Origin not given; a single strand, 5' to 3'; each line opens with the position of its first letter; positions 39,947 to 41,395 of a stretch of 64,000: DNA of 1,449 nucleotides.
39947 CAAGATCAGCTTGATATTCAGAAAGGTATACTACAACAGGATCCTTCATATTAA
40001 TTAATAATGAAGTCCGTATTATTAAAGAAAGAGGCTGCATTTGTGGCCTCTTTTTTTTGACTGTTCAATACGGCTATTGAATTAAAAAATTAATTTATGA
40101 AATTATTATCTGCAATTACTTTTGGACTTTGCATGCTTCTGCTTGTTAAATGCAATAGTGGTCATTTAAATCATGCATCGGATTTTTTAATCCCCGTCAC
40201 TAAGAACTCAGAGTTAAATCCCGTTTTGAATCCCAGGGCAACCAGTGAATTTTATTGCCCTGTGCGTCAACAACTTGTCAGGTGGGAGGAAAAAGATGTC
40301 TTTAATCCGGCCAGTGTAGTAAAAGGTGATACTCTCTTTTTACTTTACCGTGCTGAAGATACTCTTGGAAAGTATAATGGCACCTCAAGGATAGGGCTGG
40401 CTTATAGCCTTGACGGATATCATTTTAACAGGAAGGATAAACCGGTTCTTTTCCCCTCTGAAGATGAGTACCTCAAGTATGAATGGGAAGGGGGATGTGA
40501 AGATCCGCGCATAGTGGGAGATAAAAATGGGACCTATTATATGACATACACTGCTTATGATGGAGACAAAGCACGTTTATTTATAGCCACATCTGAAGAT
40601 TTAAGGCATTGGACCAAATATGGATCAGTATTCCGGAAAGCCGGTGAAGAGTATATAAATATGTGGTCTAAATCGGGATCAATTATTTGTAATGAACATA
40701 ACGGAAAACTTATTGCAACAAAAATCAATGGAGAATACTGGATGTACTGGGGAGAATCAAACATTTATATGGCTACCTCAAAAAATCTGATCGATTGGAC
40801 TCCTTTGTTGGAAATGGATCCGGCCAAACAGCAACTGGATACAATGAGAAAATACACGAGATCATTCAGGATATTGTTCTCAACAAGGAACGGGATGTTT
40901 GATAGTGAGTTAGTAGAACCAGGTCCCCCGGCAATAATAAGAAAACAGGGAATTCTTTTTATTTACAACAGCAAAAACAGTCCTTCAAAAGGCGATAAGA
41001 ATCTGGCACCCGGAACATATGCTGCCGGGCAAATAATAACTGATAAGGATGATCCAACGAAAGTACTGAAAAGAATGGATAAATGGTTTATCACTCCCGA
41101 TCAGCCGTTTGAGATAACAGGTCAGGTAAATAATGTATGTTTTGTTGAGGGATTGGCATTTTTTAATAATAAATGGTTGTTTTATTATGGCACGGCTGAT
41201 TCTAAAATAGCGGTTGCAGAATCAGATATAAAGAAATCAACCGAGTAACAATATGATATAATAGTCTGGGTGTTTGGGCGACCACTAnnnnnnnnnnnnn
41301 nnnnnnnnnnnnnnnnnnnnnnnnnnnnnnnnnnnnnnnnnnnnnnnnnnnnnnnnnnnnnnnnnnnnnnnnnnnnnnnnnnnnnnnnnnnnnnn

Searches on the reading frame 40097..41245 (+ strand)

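Call 3: search_protein_families(library=pfam, proteins=[window:40097-41245:+], max_evalue=1)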
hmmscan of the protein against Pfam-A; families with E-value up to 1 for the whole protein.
window:40097-41245:+ (383 aa): 3 families
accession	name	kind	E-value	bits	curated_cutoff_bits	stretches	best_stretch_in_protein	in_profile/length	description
PF04041.19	Glyco_hydro_130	-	5e-44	151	26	1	64-379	31-312/320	beta-1,4-mannooligosaccharide phosphorylase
PF00251.26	Glyco_hydro_32N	-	8.8e-08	32.5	22.1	1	65-190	65-186/307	Glycosyl hydrolases family 32 N-terminal domain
PF04616.20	Glyco_hydro_43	-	1.8e-07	31.3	32.2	1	134-231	10-103/288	Glycosyl hydrolases family 43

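Call 4: search_protein_families(library=ncbifam, proteins=[window:40097-41245:+], max_evalue=1)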
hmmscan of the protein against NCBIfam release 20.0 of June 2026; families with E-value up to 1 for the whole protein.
window:40097-41245:+ (383 aa): 4 families
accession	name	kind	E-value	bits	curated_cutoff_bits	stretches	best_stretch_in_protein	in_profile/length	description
NF058598.1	BetMansidBT3780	equivalog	4.9e-126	420.7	550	1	31-379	25-365/366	beta-1,2-mannosidase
NF052550.1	BManbPhaseBMBP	equivalog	1e-43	149.8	450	2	61-237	19-179/296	beta-1,2-mannobiose phosphorylase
NF050092.1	BtaManbiosPhlase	equivalog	1.1e-23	83.7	550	1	96-379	106-344/351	BtaManbiosPhlase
TIGR01322.1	scrB_fam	subfamily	3.7e-05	22.6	356.4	1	66-182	84-195/447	sucrose-6-phosphate hydrolase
